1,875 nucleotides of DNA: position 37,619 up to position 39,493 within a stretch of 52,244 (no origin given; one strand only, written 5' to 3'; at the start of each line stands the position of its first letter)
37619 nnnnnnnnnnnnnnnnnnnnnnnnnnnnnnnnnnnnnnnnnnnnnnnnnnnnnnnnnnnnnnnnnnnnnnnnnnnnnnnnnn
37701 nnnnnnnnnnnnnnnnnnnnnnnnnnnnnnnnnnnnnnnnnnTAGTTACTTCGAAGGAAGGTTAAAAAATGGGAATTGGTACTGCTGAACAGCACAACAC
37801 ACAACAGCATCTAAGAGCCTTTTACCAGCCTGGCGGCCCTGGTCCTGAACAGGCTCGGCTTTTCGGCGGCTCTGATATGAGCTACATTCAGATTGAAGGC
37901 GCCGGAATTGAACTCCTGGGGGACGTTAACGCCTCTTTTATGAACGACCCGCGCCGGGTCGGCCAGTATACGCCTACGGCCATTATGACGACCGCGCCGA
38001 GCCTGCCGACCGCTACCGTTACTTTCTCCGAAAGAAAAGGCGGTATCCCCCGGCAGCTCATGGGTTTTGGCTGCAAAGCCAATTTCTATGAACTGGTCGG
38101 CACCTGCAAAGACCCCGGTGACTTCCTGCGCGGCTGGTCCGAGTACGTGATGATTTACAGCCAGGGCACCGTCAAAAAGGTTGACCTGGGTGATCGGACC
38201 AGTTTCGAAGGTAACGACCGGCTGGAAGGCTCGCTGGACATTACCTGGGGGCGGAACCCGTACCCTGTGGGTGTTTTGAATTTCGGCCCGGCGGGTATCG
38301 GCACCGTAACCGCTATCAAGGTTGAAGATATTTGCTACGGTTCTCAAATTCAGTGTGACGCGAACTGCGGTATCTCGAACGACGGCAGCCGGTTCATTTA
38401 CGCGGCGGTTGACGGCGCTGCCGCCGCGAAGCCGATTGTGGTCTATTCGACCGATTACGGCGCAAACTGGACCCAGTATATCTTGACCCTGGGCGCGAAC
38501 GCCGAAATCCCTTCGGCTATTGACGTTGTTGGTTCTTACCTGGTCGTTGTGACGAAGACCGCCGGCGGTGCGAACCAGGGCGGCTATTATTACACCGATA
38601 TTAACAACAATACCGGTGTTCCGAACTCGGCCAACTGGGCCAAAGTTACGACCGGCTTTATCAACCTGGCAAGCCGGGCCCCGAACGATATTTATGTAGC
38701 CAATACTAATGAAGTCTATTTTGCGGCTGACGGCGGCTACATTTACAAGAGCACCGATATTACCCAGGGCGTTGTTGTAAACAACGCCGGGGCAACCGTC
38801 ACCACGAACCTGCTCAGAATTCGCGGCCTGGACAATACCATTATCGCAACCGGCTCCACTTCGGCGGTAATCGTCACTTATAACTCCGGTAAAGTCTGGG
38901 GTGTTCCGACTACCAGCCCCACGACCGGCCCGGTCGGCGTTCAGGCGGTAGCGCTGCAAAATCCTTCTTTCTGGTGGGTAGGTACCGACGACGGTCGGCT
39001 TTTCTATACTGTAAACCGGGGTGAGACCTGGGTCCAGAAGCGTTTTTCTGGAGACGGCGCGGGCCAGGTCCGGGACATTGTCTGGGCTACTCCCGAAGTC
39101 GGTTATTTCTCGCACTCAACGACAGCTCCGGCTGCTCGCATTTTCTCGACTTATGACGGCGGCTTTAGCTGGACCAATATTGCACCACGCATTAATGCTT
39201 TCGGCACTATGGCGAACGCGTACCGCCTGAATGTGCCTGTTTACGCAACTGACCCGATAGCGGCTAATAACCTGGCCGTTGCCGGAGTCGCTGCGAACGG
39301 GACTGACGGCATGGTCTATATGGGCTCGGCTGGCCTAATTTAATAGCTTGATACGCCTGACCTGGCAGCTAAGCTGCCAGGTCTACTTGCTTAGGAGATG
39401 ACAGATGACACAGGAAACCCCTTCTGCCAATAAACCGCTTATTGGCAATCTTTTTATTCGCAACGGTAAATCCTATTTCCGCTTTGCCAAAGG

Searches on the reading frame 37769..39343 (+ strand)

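Call 87: search_protein_families(library=pfam, proteins=[window:37769-39343:+], max_evalue=0.01)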
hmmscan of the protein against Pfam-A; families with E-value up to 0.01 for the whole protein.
window:37769-39343:+ (524 aa): 3 families
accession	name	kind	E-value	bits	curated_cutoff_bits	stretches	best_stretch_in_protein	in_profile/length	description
PF14870.12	PSII_BNR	-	2.4e-05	24.2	27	1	222-446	82-291/303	Photosynthesis system II assembly factor YCF48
PF15902.12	Sortilin-Vps10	-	8.5e-05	21.9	33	0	366-476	2-117/446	Sortilin, neurotensin receptor 3,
PF19755.4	DUF6242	-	0.0036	17.6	29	0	234-332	130-215/217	Domain of unknown function (DUF6242)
